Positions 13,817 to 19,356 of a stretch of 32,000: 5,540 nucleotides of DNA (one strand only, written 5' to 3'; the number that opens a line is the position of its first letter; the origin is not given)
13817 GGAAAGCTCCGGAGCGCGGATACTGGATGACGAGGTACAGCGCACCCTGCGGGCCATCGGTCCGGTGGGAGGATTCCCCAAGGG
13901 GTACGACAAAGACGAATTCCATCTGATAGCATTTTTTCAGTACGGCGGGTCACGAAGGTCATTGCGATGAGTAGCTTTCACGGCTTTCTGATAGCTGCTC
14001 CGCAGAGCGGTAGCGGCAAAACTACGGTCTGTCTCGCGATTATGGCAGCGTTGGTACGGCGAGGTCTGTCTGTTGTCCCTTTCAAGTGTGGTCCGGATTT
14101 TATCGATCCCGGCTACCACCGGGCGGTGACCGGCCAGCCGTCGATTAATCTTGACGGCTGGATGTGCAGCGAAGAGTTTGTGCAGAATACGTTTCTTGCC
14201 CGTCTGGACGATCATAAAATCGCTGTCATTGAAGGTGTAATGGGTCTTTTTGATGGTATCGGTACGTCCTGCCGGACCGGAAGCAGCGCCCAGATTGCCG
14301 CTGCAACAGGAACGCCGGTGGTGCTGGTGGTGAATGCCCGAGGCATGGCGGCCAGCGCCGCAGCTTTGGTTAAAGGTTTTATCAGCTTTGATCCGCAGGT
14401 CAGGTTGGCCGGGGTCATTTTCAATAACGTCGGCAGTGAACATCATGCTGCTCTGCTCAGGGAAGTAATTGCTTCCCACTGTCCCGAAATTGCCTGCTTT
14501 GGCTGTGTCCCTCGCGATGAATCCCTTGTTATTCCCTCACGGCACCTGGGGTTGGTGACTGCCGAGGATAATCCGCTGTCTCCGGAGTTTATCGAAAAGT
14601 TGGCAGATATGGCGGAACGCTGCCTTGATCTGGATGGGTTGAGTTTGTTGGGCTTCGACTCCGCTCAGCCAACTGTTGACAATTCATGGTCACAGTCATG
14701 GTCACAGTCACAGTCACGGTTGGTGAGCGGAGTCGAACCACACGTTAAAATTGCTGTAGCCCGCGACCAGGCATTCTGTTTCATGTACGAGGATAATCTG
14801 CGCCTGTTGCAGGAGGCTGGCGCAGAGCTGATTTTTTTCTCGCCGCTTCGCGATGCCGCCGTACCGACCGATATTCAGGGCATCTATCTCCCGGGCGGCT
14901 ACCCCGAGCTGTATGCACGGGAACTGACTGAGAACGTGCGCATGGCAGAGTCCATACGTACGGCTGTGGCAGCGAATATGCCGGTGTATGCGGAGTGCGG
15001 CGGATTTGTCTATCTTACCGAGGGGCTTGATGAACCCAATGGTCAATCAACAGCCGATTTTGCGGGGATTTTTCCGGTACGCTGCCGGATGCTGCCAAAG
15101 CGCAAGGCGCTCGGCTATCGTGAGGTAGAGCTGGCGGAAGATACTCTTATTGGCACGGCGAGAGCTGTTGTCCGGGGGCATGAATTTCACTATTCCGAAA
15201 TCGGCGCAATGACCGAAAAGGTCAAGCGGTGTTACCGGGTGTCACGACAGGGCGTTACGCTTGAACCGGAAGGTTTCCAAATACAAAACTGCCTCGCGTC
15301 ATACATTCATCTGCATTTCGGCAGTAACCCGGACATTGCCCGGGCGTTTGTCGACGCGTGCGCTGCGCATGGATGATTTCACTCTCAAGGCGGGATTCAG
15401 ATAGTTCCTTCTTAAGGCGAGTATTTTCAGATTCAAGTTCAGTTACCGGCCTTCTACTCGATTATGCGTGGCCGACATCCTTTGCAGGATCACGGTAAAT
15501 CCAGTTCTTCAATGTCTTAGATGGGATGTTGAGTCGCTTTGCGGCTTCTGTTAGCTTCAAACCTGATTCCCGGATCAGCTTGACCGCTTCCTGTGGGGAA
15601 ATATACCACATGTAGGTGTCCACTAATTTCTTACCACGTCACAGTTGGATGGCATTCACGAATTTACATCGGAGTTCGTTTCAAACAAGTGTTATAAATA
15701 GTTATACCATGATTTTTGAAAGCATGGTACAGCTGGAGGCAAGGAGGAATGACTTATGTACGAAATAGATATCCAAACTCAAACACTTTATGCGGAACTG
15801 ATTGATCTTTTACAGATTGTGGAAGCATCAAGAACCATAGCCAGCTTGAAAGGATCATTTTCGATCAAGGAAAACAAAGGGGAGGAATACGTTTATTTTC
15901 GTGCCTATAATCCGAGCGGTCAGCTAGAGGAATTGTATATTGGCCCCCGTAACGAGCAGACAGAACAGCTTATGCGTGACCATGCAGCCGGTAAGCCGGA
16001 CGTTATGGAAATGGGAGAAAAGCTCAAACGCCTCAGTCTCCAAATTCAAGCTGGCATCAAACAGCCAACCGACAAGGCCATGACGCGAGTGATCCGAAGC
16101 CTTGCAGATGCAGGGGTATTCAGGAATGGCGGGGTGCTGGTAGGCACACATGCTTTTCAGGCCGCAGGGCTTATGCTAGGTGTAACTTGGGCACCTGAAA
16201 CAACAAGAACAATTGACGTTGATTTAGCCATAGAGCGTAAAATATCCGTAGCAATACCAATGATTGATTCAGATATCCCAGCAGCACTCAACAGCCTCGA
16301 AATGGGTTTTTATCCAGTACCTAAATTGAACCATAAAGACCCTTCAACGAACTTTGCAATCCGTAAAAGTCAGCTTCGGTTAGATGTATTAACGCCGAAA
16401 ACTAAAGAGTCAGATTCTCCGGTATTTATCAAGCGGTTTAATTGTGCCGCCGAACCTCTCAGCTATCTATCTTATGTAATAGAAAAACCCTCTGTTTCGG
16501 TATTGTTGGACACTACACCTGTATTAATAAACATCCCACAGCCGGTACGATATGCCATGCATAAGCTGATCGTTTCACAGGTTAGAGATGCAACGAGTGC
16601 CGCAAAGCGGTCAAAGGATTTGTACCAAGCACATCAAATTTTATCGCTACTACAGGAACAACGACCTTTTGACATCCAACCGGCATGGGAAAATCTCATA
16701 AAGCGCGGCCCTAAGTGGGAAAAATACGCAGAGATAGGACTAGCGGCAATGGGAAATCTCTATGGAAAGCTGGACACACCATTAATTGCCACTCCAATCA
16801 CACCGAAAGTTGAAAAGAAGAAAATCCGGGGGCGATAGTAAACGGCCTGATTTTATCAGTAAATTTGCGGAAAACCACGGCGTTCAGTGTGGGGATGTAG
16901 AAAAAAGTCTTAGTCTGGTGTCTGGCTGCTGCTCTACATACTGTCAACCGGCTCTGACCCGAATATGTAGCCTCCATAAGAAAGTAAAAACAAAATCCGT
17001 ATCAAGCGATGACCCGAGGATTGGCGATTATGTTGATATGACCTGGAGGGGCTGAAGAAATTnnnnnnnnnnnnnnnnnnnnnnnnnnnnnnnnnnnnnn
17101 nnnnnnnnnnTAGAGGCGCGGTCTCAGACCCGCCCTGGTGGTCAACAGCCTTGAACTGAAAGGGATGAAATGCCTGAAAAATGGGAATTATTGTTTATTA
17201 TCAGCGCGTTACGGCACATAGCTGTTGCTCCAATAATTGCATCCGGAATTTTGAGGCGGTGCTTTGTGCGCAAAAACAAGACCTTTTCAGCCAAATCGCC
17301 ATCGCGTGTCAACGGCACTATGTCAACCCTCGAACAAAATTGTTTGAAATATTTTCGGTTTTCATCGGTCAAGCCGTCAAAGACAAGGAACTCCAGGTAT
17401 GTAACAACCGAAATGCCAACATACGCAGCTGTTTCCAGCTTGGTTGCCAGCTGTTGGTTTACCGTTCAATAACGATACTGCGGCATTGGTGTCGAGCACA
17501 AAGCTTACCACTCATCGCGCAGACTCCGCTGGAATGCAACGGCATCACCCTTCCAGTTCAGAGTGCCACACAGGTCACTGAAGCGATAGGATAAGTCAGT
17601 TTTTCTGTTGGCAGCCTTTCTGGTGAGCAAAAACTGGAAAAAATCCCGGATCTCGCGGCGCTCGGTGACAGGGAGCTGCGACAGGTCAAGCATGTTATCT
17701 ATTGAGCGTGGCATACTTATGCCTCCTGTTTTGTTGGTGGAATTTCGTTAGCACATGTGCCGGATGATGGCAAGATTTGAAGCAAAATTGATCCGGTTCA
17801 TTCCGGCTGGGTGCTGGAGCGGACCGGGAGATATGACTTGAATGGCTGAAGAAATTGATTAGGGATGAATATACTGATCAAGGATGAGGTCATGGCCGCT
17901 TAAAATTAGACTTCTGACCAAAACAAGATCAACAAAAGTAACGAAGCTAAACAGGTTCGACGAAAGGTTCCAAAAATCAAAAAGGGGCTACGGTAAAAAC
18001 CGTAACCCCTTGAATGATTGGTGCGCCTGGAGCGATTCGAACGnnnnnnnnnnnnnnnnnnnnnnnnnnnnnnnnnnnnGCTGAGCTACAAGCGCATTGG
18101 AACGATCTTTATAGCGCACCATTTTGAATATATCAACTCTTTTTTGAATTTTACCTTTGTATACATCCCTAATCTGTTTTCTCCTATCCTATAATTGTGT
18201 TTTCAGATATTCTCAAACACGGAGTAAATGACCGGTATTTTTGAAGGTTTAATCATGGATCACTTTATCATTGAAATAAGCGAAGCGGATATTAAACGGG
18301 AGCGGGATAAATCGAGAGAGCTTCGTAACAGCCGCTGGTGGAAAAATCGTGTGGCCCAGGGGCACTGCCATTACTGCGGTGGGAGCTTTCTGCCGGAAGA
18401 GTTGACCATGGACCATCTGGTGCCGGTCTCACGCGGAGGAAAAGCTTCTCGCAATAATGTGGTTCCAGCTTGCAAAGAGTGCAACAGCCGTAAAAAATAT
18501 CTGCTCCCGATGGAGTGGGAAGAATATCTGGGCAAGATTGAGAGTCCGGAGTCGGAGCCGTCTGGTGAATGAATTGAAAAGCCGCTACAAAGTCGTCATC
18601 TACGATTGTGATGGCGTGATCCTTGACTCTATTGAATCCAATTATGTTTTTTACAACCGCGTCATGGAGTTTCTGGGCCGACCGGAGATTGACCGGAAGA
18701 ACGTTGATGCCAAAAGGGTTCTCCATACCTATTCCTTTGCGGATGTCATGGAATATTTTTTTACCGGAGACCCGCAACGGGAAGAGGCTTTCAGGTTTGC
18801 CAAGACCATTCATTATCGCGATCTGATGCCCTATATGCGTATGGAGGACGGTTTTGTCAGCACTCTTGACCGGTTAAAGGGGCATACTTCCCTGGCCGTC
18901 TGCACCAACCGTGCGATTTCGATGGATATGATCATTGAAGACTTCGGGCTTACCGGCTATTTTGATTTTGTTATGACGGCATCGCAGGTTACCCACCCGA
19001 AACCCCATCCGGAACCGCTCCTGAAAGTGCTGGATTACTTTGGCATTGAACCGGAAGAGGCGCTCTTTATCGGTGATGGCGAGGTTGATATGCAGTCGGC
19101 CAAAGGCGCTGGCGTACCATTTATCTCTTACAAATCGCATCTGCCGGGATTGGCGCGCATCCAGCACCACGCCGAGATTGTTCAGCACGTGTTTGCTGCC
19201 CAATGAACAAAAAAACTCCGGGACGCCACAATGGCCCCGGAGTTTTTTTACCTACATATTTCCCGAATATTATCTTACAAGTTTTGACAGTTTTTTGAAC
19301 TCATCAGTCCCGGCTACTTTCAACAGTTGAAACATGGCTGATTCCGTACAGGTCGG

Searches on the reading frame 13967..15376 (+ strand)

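Call 84: search_protein_families(library=pfam, proteins=[window:13967-15376:+], max_evalue=0.0001)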
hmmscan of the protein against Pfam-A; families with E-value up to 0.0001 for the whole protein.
window:13967-15376:+ (469 aa): 3 families
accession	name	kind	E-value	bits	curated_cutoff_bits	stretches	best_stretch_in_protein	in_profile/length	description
PF07685.20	GATase_3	-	3.8e-36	125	27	1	261-454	1-194/196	CobB/CobQ-like glutamine amidotransferase domain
PF01656.29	CbiA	-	1.4e-18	67.5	25.4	1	8-193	2-122/125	CobQ/CobB/MinD/ParA nucleotide binding domain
PF13500.12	AAA_26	-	1.2e-12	48.6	27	1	79-188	95-195/198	AAA domain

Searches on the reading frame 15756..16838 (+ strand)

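Call 84: search_protein_families(library=pfam, proteins=[window:15756-16838:+], max_evalue=0.0001)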
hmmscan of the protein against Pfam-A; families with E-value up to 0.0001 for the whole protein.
window:15756-16838:+ (360 aa): 1 family
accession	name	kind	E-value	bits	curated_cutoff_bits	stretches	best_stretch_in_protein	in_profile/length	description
PF12281.14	NTP_transf_8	-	1.8e-55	188.7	26.3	1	109-314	3-216/218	Nucleotidyltransferase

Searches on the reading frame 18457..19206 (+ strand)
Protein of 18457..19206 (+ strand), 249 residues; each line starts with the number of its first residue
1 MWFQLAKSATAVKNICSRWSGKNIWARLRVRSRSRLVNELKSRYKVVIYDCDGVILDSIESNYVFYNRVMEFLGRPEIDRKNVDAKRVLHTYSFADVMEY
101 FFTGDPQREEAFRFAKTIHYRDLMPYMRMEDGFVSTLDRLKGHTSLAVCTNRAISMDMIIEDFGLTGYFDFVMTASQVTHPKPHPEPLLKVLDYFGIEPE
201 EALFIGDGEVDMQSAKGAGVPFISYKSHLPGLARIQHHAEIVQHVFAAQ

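Call 84: search_protein_families(library=pfam, proteins=[window:18457-19206:+], max_evalue=0.0001)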
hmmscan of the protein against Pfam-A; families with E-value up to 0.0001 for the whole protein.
window:18457-19206:+ (249 aa): 3 families
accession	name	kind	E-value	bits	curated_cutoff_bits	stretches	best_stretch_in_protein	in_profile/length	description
PF13419.12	HAD_2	-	4.8e-29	102.2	23.8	1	47-223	1-176/178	Haloacid dehalogenase-like hydrolase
PF00702.32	Hydrolase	-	2.3e-21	77.5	26.4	1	44-219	1-191/191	haloacid dehalogenase-like hydrolase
PF13242.12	Hydrolase_like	-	2.1e-05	24.8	22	1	182-227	4-50/75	HAD-hyrolase-like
